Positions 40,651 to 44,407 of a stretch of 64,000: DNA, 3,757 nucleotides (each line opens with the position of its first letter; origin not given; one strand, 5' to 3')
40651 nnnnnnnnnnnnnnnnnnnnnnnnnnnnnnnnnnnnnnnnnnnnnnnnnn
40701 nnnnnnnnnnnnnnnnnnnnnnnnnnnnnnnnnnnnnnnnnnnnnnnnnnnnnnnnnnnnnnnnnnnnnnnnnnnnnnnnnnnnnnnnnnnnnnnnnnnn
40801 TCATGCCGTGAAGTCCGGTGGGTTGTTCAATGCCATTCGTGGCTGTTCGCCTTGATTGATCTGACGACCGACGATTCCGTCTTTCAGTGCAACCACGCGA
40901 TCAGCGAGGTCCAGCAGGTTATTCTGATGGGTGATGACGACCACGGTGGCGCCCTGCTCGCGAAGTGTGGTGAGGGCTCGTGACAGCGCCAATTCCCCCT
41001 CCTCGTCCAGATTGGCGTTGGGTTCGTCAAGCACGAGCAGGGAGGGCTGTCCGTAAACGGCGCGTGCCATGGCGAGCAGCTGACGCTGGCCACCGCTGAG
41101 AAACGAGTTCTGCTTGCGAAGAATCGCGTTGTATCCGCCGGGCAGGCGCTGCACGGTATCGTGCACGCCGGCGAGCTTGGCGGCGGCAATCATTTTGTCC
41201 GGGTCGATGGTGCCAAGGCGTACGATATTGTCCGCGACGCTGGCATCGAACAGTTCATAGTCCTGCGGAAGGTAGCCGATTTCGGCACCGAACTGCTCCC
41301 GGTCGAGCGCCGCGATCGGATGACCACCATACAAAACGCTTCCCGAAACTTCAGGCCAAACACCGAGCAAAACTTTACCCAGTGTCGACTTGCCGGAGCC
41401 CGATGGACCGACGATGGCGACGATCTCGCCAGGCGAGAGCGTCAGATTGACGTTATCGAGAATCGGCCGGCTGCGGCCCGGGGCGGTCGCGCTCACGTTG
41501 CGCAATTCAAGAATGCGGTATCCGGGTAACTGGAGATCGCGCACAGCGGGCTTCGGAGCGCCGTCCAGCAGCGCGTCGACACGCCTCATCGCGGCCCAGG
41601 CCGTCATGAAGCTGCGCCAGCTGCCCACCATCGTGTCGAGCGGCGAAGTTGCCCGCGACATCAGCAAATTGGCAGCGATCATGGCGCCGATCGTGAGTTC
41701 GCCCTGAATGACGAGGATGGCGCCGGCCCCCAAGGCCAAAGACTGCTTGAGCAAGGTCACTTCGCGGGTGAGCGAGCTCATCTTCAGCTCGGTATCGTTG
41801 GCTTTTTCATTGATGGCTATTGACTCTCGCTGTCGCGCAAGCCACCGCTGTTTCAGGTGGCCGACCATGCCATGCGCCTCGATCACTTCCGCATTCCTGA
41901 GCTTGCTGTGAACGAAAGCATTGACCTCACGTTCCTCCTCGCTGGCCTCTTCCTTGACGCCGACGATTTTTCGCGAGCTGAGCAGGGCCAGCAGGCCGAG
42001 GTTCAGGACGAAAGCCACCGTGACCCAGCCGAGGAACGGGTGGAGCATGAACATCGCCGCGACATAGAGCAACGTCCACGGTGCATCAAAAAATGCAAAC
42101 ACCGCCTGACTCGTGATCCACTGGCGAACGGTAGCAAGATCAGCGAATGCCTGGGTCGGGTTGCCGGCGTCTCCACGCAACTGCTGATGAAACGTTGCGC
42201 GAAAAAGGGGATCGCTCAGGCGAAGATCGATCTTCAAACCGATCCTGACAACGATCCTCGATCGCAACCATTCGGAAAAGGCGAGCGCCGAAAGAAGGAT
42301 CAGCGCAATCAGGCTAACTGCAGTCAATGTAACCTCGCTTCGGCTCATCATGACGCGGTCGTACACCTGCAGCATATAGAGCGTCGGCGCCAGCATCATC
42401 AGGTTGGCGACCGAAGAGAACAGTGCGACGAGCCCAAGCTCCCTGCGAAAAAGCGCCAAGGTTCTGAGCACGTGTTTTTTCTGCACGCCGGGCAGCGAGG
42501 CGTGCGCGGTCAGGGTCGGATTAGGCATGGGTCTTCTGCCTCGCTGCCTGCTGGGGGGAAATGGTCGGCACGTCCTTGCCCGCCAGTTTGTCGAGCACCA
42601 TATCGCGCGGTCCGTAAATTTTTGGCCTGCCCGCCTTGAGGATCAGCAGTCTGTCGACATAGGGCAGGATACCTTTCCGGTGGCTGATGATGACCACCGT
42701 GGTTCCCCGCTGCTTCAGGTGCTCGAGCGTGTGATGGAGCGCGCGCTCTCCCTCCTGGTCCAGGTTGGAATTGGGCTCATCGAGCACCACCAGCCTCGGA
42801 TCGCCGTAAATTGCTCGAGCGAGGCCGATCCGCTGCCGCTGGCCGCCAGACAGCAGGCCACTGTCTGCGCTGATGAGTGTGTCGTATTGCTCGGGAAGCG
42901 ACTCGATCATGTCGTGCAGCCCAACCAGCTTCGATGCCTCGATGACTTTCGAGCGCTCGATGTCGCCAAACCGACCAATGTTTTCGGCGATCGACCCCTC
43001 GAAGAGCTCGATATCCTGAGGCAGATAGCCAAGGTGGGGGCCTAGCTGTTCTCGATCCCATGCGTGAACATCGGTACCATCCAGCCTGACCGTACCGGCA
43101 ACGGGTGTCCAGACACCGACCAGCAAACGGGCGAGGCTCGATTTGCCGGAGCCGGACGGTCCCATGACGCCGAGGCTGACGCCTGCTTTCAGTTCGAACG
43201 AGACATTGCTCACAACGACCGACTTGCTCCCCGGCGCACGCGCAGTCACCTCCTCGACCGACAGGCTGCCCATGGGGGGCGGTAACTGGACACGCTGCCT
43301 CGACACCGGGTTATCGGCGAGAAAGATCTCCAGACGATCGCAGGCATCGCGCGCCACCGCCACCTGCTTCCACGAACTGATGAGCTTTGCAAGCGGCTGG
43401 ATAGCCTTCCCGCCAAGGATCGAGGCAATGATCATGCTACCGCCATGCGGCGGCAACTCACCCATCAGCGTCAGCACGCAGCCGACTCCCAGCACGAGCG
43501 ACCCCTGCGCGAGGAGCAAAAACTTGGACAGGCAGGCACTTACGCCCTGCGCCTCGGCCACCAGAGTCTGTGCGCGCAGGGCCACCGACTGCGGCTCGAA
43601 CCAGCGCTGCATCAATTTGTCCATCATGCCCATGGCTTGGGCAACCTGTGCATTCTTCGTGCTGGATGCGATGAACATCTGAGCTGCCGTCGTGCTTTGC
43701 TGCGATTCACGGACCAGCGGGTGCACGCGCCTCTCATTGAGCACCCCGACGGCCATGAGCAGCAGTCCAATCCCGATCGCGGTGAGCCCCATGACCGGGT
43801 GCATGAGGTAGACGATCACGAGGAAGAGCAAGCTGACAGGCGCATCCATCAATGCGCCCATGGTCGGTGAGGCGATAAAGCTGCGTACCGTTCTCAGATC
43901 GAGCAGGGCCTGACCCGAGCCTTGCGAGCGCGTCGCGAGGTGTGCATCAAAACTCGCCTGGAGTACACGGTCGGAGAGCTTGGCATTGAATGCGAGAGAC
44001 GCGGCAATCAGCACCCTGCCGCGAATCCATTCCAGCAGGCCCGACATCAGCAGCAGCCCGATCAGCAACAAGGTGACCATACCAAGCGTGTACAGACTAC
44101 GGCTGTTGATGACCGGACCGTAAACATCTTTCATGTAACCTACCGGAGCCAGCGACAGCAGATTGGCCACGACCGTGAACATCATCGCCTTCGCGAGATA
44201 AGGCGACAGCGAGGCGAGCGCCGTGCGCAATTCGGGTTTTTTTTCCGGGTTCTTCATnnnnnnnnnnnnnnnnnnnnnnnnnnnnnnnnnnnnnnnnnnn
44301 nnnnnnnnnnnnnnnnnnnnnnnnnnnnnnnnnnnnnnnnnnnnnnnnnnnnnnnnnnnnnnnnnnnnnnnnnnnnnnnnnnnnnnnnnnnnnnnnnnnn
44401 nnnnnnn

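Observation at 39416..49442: One ~10-kb operon couples a two-ABC T1SS to Kdo-precursor, glycosyl/methyl-transferase and TPR-glycosyltransferase genes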

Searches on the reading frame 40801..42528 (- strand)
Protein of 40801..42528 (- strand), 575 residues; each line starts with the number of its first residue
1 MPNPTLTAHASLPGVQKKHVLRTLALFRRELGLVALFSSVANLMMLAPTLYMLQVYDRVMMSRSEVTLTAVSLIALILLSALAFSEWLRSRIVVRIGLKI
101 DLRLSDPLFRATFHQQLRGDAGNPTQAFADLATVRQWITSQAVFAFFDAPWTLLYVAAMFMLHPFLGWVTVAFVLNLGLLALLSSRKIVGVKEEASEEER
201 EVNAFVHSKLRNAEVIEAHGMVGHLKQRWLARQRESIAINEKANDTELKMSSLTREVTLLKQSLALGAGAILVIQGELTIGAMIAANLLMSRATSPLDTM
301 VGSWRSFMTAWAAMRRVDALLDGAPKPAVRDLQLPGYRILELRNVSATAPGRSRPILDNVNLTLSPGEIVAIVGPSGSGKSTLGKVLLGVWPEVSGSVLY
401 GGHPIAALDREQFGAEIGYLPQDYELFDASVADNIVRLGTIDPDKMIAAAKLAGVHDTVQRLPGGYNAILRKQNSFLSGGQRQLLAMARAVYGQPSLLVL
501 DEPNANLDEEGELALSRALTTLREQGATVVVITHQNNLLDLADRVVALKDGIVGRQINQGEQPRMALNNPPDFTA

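Call 4: search_protein_families(library=pfam, proteins=[window:40801-42528:-], max_evalue=0.01)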
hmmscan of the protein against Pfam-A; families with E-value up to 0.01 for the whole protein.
window:40801-42528:- (575 aa): 8 families
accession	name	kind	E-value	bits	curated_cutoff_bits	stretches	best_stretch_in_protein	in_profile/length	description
PF00005.33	ABC_tran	-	2.2e-30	106.4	25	1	357-504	1-136/137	ABC transporter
PF00664.28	ABC_membrane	-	8.4e-21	75.3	28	1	32-291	2-268/274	ABC transporter transmembrane region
PF02463.25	SMC_N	-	2.9e-10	40.4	40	1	476-548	136-211/220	RecF/RecN/SMC N terminal domain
PF13304.12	AAA_21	-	3.2e-07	31.1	27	0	369-394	1-29/304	AAA domain, putative AbiEii toxin, Type IV TA system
PF13555.12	AAA_29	-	0.0024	18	27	1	360-383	15-38/61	P-loop containing region of AAA domain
PF13191.12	AAA_16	-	0.0062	17.5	32.6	0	366-532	24-167/167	AAA ATPase domain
PF13238.12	AAA_18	-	0.0083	17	29.4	0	370-387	1-18/128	AAA domain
PF13481.12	AAA_25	-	0.0084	16.2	27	0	351-383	17-49/195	AAA domain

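Call 6: search_protein_families(library=ncbifam, proteins=[window:40801-42528:-], max_evalue=0.01)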
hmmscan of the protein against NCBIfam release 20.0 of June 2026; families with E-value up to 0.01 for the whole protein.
window:40801-42528:- (575 aa): 191 families (the best 25 are shown)
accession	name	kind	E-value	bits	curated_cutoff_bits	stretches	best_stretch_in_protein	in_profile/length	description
TIGR01842.1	type_I_sec_PrtD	subfamily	5e-171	569.9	510.15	1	25-553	2-531/544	type I secretion system permease/ATPase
TIGR03375.1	type_I_sec_LssB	subfamily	5e-104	349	693.1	1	17-553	137-679/696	type I secretion system permease/ATPase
TIGR01846.1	type_I_sec_HlyB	subfamily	5.5e-77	259.6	725.55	1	28-554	138-670/694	type I secretion system permease/ATPase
TIGR03796.1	NHLM_micro_ABC1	equivalog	2.5e-72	244.1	853.3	1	35-553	156-689/710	NHLP family bacteriocin export ABC transporter peptidase/permease/ATPase subunit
TIGR02857.1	CydD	equivalog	1.2e-57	196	435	1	275-548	255-529/529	thiol reductant ABC exporter subunit CydD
TIGR03797.1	NHLM_micro_ABC2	equivalog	4.1e-56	190.8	709.4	1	23-555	130-664/686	NHLP bacteriocin export ABC transporter permease/ATPase subunit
TIGR00958.1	3a01208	subfamily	6.1e-56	190.1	874.6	1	20-555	149-693/711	antigen peptide transporter 2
TIGR02868.1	CydC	equivalog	1.4e-55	189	329.05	1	153-535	142-529/530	thiol reductant ABC exporter subunit CydC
TIGR02204.1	MsbA_rel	hypoth_equivalog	3.8e-55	187.6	780.4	1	20-553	9-552/576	ABC transporter, permease/ATP-binding protein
TIGR02203.1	MsbA_lipidA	equivalog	5.3e-53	180.4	602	1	66-553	54-546/572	lipid A export permease/ATP-binding protein MsbA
TIGR01193.1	bacteriocin_ABC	subfamily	7.4e-48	163.6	523.85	1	33-561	160-691/708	peptide cleavage/export ABC transporter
NF045513.1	HepA_fam_ABC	equivalog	1.5e-45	155.8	725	1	130-560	161-590/610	heterocyst formation ABC transporter subunit HepA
NF052233.1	CphA_assoc_ABC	equivalog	2.6e-42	145.1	880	1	215-553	381-720/766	cyanophycin metabolism-associated ABC transporter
NF008379.0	PRK11174.1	equivalog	6.4e-41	140.7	684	1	343-554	353-562/588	heme ABC transporter permease/ATP-binding protein CydD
NF010178.0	PRK13657.1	equivalog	8.4e-41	140.1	733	1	160-553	152-547/588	glucan ABC transporter ATP-binding protein/ permease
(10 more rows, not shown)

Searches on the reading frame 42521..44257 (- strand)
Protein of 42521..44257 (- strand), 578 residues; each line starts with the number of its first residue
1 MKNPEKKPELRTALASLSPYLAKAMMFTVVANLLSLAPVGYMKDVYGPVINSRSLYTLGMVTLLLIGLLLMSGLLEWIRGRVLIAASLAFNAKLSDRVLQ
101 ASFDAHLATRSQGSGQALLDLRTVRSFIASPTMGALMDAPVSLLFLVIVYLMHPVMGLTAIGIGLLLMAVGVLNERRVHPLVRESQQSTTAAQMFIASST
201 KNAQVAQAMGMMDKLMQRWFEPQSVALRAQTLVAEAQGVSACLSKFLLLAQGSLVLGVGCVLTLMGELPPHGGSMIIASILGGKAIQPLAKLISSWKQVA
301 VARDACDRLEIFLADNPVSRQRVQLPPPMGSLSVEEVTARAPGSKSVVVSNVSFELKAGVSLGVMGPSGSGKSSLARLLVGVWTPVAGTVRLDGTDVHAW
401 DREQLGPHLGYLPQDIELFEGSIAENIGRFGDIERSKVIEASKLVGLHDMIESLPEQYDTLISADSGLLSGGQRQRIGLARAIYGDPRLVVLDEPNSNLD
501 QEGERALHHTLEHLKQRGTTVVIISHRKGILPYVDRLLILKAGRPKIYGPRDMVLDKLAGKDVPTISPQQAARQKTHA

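Call 4: search_protein_families(library=pfam, proteins=[window:42521-44257:-], max_evalue=0.01)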
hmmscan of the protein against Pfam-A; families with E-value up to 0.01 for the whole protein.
window:42521-44257:- (578 aa): 4 families
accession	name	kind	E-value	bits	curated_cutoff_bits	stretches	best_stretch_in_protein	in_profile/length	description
PF00005.33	ABC_tran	-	3e-30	106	25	1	350-496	2-136/137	ABC transporter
PF00664.28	ABC_membrane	-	2.5e-10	41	28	1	24-270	4-257/274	ABC transporter transmembrane region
PF02463.25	SMC_N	-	4.4e-06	26.7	40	1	468-539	136-210/220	RecF/RecN/SMC N terminal domain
PF13304.12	AAA_21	-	0.0016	19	27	0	469-526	238-298/304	AAA domain, putative AbiEii toxin, Type IV TA system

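Call 6: search_protein_families(library=ncbifam, proteins=[window:42521-44257:-], max_evalue=0.01)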
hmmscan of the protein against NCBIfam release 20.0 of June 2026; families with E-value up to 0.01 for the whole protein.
window:42521-44257:- (578 aa): 188 families (the best 25 are shown)
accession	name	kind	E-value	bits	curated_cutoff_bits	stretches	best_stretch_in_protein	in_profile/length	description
TIGR01842.1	type_I_sec_PrtD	subfamily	9.7e-179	595.4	510.15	1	20-558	7-544/544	type I secretion system permease/ATPase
TIGR03375.1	type_I_sec_LssB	subfamily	4.8e-100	335.8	693.1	1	7-560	137-694/696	type I secretion system permease/ATPase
TIGR01846.1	type_I_sec_HlyB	subfamily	7.6e-72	242.6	725.55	1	21-550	141-674/694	type I secretion system permease/ATPase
TIGR03796.1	NHLM_micro_ABC1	equivalog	6.4e-61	206.4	853.3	1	6-545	137-689/710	NHLP family bacteriocin export ABC transporter peptidase/permease/ATPase subunit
TIGR02203.1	MsbA_lipidA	equivalog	9e-60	202.7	602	1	17-544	9-545/572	lipid A export permease/ATP-binding protein MsbA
TIGR02857.1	CydD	equivalog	5.1e-56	190.7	435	1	20-538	4-527/529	thiol reductant ABC exporter subunit CydD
TIGR02204.1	MsbA_rel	hypoth_equivalog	1.2e-55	189.3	780.4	1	121-544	125-551/576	ABC transporter, permease/ATP-binding protein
TIGR03797.1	NHLM_micro_ABC2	equivalog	4.1e-54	184.2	709.4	1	10-544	127-661/686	NHLP bacteriocin export ABC transporter permease/ATPase subunit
TIGR02868.1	CydC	equivalog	2.1e-52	178.4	329.05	1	131-527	133-529/530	thiol reductant ABC exporter subunit CydC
TIGR01193.1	bacteriocin_ABC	subfamily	1.6e-48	165.8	523.85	1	26-544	163-685/708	peptide cleavage/export ABC transporter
NF008381.0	PRK11176.1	equivalog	9.8e-44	149.7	867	1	58-550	64-561/582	lipid A ABC transporter ATP-binding protein/permease MsbA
TIGR00958.1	3a01208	subfamily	1.1e-42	146.2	874.6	1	254-544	401-690/711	antigen peptide transporter 2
NF052233.1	CphA_assoc_ABC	equivalog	4.7e-42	144.3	880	1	313-557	490-732/766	cyanophycin metabolism-associated ABC transporter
NF010178.0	PRK13657.1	equivalog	8e-42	143.4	733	1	155-544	157-546/588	glucan ABC transporter ATP-binding protein/ permease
NF045513.1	HepA_fam_ABC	equivalog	5.1e-40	137.5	725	1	345-544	386-585/610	heterocyst formation ABC transporter subunit HepA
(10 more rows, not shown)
